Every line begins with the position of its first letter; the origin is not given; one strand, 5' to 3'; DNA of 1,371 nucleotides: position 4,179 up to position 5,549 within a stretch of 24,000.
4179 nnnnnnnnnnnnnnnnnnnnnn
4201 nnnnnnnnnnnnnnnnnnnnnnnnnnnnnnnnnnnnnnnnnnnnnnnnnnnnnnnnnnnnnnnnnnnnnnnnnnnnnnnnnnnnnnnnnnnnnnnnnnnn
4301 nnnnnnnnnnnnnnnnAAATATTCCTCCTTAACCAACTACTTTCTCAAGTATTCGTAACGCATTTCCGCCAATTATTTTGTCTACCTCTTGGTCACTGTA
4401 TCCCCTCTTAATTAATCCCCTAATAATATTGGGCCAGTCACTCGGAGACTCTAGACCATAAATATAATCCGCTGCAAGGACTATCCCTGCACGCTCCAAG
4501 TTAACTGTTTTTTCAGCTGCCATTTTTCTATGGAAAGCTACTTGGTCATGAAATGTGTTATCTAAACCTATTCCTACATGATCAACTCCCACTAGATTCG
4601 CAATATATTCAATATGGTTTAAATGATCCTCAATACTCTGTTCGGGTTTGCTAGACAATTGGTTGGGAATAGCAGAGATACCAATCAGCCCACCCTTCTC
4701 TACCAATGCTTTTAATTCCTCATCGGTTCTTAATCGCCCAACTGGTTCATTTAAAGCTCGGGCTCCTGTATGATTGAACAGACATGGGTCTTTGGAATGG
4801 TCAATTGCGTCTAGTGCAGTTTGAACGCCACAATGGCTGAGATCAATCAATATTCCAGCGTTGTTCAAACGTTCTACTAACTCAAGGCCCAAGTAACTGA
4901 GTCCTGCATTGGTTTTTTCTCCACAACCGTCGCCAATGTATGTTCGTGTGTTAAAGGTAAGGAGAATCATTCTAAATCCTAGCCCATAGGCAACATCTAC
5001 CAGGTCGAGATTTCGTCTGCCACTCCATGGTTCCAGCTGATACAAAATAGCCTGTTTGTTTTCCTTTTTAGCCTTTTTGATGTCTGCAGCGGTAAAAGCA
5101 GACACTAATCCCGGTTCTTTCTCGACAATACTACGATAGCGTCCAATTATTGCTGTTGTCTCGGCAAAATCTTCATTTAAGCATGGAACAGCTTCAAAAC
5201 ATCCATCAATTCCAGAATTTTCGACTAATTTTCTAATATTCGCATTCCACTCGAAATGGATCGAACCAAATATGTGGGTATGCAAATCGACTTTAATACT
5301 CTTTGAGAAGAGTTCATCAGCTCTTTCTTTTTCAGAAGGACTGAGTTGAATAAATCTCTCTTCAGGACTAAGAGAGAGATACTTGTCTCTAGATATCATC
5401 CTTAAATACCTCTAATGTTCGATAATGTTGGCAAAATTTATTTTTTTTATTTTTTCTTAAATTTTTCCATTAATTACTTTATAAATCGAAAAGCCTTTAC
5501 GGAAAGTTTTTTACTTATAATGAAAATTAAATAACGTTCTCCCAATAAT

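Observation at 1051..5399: Four tandem M19-like genes arranged as an alternating A-B-A-B array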

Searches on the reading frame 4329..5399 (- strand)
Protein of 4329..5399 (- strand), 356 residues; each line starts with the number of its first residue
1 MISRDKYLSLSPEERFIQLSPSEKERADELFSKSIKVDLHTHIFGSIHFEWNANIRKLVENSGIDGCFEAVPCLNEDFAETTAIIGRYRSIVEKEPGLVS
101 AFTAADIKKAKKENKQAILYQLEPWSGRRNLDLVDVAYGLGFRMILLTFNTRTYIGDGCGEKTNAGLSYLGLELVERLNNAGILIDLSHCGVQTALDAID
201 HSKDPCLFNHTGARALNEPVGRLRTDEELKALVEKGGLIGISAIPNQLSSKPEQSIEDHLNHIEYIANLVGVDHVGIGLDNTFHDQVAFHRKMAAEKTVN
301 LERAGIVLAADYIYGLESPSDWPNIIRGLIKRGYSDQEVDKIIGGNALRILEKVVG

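Call 5: search_protein_families(library=pfam, proteins=[window:4329-5399:-])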
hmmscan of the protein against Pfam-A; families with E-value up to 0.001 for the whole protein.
window:4329-5399:- (356 aa): 1 family
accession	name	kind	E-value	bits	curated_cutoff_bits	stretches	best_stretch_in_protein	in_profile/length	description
PF01244.27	Peptidase_M19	-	4.5e-66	223.6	26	1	73-352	61-318/319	Membrane dipeptidase (Peptidase family M19)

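Call 8: search_solved_structures(query=window:4329-5399:-, show_alignments=1)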
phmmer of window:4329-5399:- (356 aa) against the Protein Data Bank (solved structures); distinct sequences matched with E-value up to 0.001: 16.
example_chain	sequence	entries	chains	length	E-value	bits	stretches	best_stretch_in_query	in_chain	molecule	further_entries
2i5g_A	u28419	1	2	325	1.5e-38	136.1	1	43-355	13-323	amidohydrolase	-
3id7_A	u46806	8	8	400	5.7e-25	91.4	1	85-246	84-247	Dipeptidase | renal dipeptidase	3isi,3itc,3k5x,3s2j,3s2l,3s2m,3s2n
5lx0_A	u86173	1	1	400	5.9e-22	81.5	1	90-280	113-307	Dipeptidase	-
5lwz_A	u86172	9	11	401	6e-22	81.4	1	90-280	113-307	Dipeptidase | Dipeptidase gliJ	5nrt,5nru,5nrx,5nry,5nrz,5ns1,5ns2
5lx4_A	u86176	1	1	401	7e-22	81.2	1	90-280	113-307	Dipeptidase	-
5lx7_A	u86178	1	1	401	7.2e-22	81.2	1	90-280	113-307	Dipeptidase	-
5lx1_A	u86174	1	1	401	1.8e-21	79.9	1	90-279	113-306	Dipeptidase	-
9h0b_B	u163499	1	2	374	2e-18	69.8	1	84-280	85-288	Dipeptidase 1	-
1itq_A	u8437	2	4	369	1.6e-17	66.9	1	102-280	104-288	RENAL DIPEPTIDASE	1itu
3b40_A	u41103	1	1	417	3.2e-15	59.3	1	165-255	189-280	Probable dipeptidase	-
6vgo_A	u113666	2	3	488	1.7e-14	56.9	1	130-279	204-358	Dipeptidase 3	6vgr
3lu2_A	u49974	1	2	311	3.7e-14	55.8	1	122-280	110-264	Lmo2462 protein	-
3neh_A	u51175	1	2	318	9.6e-14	54.5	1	122-280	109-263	Renal dipeptidase family protein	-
2rag_A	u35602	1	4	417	1.8e-13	53.6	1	99-245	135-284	Dipeptidase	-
3fdg_A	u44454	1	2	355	2.6e-10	43.2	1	128-280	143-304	Dipeptidase AC. Metallo peptidase. MEROPS family M19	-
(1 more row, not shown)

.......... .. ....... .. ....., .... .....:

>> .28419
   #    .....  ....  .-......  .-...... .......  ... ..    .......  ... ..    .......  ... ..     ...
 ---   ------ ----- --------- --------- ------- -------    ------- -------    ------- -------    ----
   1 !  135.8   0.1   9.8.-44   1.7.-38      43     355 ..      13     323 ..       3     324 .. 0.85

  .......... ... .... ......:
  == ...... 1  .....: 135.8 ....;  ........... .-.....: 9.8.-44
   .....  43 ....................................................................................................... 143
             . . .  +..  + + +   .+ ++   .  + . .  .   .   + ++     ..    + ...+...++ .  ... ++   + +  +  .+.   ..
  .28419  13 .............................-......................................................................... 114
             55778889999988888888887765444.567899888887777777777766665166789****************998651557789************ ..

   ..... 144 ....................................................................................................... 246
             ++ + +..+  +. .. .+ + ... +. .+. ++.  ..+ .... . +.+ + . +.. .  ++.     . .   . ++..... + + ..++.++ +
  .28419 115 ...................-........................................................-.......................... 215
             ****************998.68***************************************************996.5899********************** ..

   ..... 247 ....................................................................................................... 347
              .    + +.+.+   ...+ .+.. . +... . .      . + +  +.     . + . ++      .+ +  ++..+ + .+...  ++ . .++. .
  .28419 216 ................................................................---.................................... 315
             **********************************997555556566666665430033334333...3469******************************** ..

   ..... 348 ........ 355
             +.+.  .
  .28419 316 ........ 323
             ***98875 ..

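Call 21: search_protein_families(library=ncbifam, proteins=[window:4329-5399:-], max_evalue=0.01)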
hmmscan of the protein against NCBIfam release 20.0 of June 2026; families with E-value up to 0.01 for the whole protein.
window:4329-5399:- (356 aa): 0 families

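Call 35: find_homologous_proteins(query=window:4329-5399:-)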
Query window:4329-5399:- (356 aa): 1367 proteins with E <= 0.001 among 8000 candidates; the best 120 are listed.
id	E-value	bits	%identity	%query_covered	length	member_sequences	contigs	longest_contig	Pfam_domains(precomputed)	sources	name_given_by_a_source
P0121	4.9e-236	800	100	100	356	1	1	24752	PF01244.28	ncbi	-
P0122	1.4e-221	753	92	100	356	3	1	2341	PF01244.28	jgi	jgi:membrane dipeptidase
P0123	1.2e-211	720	87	100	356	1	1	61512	PF01244.28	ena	-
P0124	1.6e-211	720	87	100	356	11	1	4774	PF01244.28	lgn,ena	-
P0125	2.7e-210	716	87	100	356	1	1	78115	PF01244.28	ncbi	ncbi:MAG: dipeptidase [Candidatus Thorarchaeota archaeon]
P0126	7.3e-210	714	87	100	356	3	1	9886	PF01244.28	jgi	jgi:membrane dipeptidase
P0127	3.6e-209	712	86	100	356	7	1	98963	PF01244.28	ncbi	ncbi:MAG: dipeptidase [Candidatus Hodarchaeales archaeon]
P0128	7.4e-208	708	85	100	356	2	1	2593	PF01244.28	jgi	jgi:membrane dipeptidase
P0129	4.3e-197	672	82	100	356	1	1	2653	PF01244.28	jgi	jgi:membrane dipeptidase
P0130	2.5e-181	620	76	100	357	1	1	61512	PF01244.28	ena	-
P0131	1.8e-180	618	76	100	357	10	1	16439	PF01244.28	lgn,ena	-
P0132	1.2e-177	608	76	100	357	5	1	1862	PF01244.28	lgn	-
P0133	2.1e-176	604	76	100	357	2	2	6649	PF01244.28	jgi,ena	-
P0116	2.5e-176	604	73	100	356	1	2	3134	PF01244.28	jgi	jgi:membrane dipeptidase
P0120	6.4e-176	603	72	100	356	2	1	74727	PF01244.28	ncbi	ncbi:MAG: dipeptidase [Candidatus Heimdallarchaeota archaeon]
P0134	6.4e-176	603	75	100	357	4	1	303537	PF01244.28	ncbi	ncbi:MAG: dipeptidase [Candidatus Hermodarchaeota archaeon]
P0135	9.8e-167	572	79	90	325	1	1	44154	PF01244.28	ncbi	ncbi:MAG: dipeptidase, partial [Promethearchaeota archaeon]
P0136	1.4e-160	552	77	89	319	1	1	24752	PF01244.28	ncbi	-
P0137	3.2e-158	544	66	100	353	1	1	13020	PF01244.28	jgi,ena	-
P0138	4.9e-158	544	66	100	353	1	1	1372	PF01244.28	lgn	-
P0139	9.1e-158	543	65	100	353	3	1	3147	PF01244.28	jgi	jgi:membrane dipeptidase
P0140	1.3e-157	543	65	100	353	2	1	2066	PF01244.28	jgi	jgi:membrane dipeptidase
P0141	6.8e-157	540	68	100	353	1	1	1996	PF01244.28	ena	-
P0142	8.7e-157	540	65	100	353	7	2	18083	PF01244.28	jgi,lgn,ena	-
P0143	2.3e-156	538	67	100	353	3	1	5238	PF01244.28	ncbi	-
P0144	4.3e-156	537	65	100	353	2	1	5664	PF01244.28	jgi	-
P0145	7.1e-156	537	65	100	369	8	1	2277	PF01244.28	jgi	jgi:membrane dipeptidase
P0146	8.3e-156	537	65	100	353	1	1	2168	PF01244.28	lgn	-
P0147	1.6e-155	536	65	100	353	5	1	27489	PF01244.28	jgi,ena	jgi:membrane dipeptidase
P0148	1.7e-155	536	65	100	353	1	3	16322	PF01244.28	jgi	jgi:membrane dipeptidase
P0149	5.9e-155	534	65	100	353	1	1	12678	PF01244.28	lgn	-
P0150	1.7e-154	532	65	100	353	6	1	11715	PF01244.28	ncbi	-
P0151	2.4e-154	532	65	100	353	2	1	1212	PF01244.28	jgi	jgi:membrane dipeptidase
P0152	3.4e-154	531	68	100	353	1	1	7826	PF01244.28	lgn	-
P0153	4.0e-154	531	65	100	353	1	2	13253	PF01244.28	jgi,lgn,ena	-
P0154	4.1e-154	531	65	100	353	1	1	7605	PF01244.28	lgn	-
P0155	7.5e-154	530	65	100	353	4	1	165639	PF01244.28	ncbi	ncbi:MAG: dipeptidase [Candidatus Thorarchaeota archaeon]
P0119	2.2e-153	529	66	100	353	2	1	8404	PF01244.28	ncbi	-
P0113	6.6e-153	527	65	100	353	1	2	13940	PF01244.28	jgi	-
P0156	8.6e-153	527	65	100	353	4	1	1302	PF01244.28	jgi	jgi:membrane dipeptidase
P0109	1.5e-152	526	65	100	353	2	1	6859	PF01244.28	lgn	-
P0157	1.9e-152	526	64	100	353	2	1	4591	PF01244.28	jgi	jgi:membrane dipeptidase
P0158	3.6e-152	525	64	99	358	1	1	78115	PF01244.28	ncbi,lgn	ncbi:MAG: dipeptidase [Candidatus Thorarchaeota archaeon]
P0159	5.3e-150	517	63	100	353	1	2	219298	PF01244.28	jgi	jgi:membrane dipeptidase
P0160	4.4e-149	514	64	100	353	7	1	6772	PF01244.28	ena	-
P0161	7.0e-149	514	63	99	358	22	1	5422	PF01244.28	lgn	-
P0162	4.2e-148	511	63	100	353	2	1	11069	PF01244.28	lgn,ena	-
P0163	2.6e-146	505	63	100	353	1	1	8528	PF01244.28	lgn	-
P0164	3.1e-146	505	64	96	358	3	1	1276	PF01244.28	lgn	-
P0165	1.0e-145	503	64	100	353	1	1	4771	PF01244.28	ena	-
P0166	1.8e-145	503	63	100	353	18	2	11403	PF01244.28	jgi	jgi:membrane dipeptidase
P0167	2.0e-144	499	63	100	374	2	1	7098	PF01244.28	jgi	jgi:membrane dipeptidase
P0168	5.6e-144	498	62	100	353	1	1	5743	PF01244.28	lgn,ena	-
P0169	1.5e-143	496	61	100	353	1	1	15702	PF01244.28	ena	-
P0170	2.3e-143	496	62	100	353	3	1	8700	PF01244.28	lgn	-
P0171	3.0e-143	495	62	100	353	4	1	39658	PF01244.28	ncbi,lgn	-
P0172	5.6e-143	494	62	100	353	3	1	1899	PF01244.28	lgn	-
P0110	1.0e-142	494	62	100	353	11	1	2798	PF01244.28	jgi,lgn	jgi:membrane dipeptidase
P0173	2.9e-142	492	61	100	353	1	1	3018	PF01244.28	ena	-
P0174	4.2e-142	491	60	100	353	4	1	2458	PF01244.28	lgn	-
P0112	2.1e-141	489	61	100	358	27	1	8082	PF01244.28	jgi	jgi:membrane dipeptidase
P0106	2.7e-141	489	62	100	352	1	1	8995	PF01244.28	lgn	-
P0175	6.4e-141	488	60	100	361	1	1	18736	PF01244.28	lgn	-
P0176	1.8e-139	483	61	100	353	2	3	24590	PF01244.28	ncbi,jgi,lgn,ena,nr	ncbi:MAG TPA: membrane dipeptidase [Candidatus Heimdallarchaeota archaeon]|nr:membrane dipeptidase [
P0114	2.3e-139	482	60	100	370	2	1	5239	PF01244.28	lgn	-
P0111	5.0e-139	481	61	100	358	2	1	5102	PF01244.28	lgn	-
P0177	1.5e-138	480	60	100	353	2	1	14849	PF01244.28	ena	-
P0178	5.0e-138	478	59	100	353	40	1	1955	PF01244.28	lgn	-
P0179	2.3e-137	476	59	100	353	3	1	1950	PF01244.28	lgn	-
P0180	8.7e-137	474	59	100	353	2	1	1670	PF01244.28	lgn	-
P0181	1.0e-136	474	59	100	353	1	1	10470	PF01244.28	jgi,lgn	jgi:membrane dipeptidase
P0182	4.3e-136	472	58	100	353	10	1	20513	PF01244.28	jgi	jgi:membrane dipeptidase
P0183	1.1e-134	467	58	100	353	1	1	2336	PF01244.28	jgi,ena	-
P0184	1.3e-134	467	59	100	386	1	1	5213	PF01244.28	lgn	-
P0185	2.1e-134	466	57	100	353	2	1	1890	PF01244.28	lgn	-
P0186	3.2e-133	462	57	100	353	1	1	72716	PF01244.28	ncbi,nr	ncbi:MAG: membrane dipeptidase [Armatimonadota bacterium]|nr:membrane dipeptidase [Armatimonadota ba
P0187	5.9e-132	458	58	100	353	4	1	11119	PF01244.28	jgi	-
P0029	1.1e-131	457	59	100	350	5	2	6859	PF01244.28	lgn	-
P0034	1.3e-130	454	58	100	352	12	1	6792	PF01244.28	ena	-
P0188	5.3e-130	452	57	100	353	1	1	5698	PF01244.28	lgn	-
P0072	4.5e-129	449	58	100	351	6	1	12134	PF01244.28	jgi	jgi:membrane dipeptidase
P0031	4.6e-129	449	58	100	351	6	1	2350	PF01244.28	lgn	-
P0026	3.1e-128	446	57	100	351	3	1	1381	PF01244.28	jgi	-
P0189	4.5e-128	445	56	100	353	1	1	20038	PF01244.28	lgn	-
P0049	5.4e-128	445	58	100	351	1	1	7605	PF01244.28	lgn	-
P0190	2.1e-127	443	54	100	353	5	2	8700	PF01244.28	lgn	-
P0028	2.4e-127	443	58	100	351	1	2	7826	PF01244.28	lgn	-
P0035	2.6e-127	443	57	100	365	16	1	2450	PF01244.28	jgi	jgi:membrane dipeptidase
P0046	3.8e-127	442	57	100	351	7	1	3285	PF01244.28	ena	-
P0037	1.3e-126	441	57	100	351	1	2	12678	PF01244.28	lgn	-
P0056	1.3e-126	441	57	100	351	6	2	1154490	PF01244.28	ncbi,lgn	-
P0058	1.8e-126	440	58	100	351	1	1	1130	PF01244.28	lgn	-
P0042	1.5e-125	437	57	100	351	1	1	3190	PF01244.28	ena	-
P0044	1.8e-125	437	56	100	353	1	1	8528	PF01244.28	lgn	-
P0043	3.3e-125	436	57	100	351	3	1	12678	PF01244.28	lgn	-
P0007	4.4e-125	436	58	100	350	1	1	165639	PF01244.28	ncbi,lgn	ncbi:MAG: dipeptidase [Candidatus Thorarchaeota archaeon]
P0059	5.4e-125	435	56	100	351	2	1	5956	PF01244.28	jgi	-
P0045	5.6e-125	435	57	100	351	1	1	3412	PF01244.28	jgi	-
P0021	2.9e-124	433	56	100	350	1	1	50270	PF01244.28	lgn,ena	-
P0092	3.6e-124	432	56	100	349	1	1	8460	PF01244.28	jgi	jgi:membrane dipeptidase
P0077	5.8e-124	432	57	100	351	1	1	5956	PF01244.28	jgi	-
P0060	3.6e-123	429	56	100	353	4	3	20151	PF01244.28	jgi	-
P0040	4.8e-123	429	55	100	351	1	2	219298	PF01244.28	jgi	jgi:membrane dipeptidase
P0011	5.5e-123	429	56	100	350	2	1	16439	PF01244.28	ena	-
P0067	7.1e-123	428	55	100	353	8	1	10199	PF01244.28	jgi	-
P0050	1.2e-122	427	55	100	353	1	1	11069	PF01244.28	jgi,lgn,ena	-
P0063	2.9e-122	426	55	100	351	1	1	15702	PF01244.28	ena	-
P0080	3.8e-122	426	56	100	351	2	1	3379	PF01244.28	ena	-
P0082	6.3e-122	425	55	100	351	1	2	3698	PF01244.28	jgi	jgi:membrane dipeptidase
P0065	1.6e-121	424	55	100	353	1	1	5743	PF01244.28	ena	-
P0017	1.6e-121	424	56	100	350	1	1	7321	PF01244.28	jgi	-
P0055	1.8e-121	424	55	100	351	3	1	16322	PF01244.28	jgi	jgi:membrane dipeptidase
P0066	1.9e-121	424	57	99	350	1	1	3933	PF01244.28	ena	-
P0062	2.5e-121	423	56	100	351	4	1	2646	PF01244.28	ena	-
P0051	2.6e-121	423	56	100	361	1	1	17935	PF01244.28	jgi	jgi:membrane dipeptidase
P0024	4.4e-121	422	55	100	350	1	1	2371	PF01244.28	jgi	jgi:membrane dipeptidase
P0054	6.7e-121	422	55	100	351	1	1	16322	PF01244.28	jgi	jgi:membrane dipeptidase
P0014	8.5e-121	421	56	100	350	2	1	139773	PF01244.28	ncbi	ncbi:MAG: dipeptidase [Promethearchaeota archaeon]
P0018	9.2e-121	421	56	100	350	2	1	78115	PF01244.28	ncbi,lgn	ncbi:MAG: dipeptidase [Candidatus Thorarchaeota archaeon]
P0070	9.4e-121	421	57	99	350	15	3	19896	PF01244.28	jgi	-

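Call 46: predict_structure(alignment_id=A2)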
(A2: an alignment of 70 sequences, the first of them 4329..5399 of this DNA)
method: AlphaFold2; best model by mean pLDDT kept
length: 356 residues; sequences in the alignment: 70
mean_pLDDT: 95.3   pTM: 0.94
mean pLDDT of the five models: 95.3, 95.2, 95.2, 94.9, 93.5
residues with pLDDT >= 90: 326; 70-90: 27; 50-70: 3; < 50: 0
segments of 3 or more residues with pLDDT < 50: none
pLDDT, mean of each block of 10 residues (from residue 1): 92 95 98 97 80 93 96 91 95 96 98 98 95 97 96 94 95 98 98 98 97 97 97 98 96 97 99 98 91 86 90 95 98 98 98 96
secondary structure, 60 per line:
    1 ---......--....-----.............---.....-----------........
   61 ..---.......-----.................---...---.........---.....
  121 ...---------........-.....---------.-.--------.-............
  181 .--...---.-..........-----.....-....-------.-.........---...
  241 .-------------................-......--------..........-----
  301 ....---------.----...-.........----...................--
elements in order: H4-9 H12-15 H21-33 E37-41 H53-62 E66-72 H78-94 E98-100 H104-112 E116-123 H133-140 E142-146 H169-181 E184-186 H192-201 E207-211 H226-234 E238-241 H256-270 E275-277 H286-295 H301-304 H323-331 H336-354

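Call 50: fold_search(model_id=the predicted structure, library=pdb)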
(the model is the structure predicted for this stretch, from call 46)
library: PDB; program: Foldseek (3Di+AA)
matches with E <= 10: 1474; with E <= 0.001: 69
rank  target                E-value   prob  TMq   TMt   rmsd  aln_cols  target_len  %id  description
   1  2i5g_A                3.1e-29  1.00  0.82  0.89   3.0       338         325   29  Crystal strcuture of amidohydrolase from Pseudomonas aeruginosa (released 2006-09-05)
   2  9h0b_B                4.9e-26  1.00  0.76  0.74   3.4       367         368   22  Crystal structure of the Porcine Hemagglutinating Encephalomyelitis Virus (PHEV) receptor binding domain in complex wi (released 2025-08-06)
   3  5lwz_A                4.9e-24  1.00  0.79  0.74   3.1       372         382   23  Cys-Gly dipeptidase GliJ (space group C2) (released 2017-05-31)
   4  1itq_A                5.6e-24  1.00  0.77  0.74   3.6       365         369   22  HUMAN RENAL DIPEPTIDASE (released 2002-08-28)
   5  5lx7                  6.3e-24  1.00  0.79  0.74   3.3       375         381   23  Cys-Gly dipeptidase GliJ mutant D38N (released 2017-05-31)
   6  5lwz_B                9.5e-24  1.00  0.79  0.74   3.1       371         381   23  Cys-Gly dipeptidase GliJ (space group C2) (released 2017-05-31)
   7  3itc                  2.6e-23  1.00  0.76  0.69   4.2       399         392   24  Crystal structure of Sco3058 with bound citrate and glycerol (released 2010-02-02)
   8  5lx4                  4.3e-23  1.00  0.79  0.74   3.2       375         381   23  Cys-Gly dipeptidase GliJ mutant D38H (released 2017-05-31)
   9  5lx1                  6.5e-23  1.00  0.79  0.74   3.1       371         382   23  Cys-Gly dipeptidase GliJ mutant D304A (released 2017-05-31)
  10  3b40                  1.1e-22  1.00  0.78  0.70   3.6       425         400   20  Crystal structure of the probable dipeptidase PvdM from Pseudomonas aeruginosa (released 2007-11-06)
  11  3s2j                  2.4e-22  1.00  0.76  0.69   3.9       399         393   24  Crystal structure of dipeptidase from Streptomyces coelicolor complexed with phosphinate pseudodipeptide L-Leu-D-Ala (released 2011-06-22)
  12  3id7                  2.6e-22  1.00  0.77  0.70   4.3       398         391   23  Crystal structure of renal dipeptidase from Streptomyces coelicolor A3(2) (released 2010-01-12)
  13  2rag_A                5.0e-22  1.00  0.75  0.72   4.6       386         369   20  Crystal structure of aminohydrolase from Caulobacter crescentus (released 2007-10-02)
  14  3lu2_A                1.6e-21  1.00  0.73  0.83   3.4       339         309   19  Structure of lmo2462, a Listeria monocytogenes amidohydrolase family putative dipeptidase (released 2010-03-09)
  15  6vgo                  4.0e-21  1.00  0.76  0.77   3.8       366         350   21  Crystal Structure of Human Dipeptidase 3 (released 2020-05-13)
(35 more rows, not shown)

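Call 55: find_encoding_contigs(protein=P0121, flank=10000, max_places=3)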
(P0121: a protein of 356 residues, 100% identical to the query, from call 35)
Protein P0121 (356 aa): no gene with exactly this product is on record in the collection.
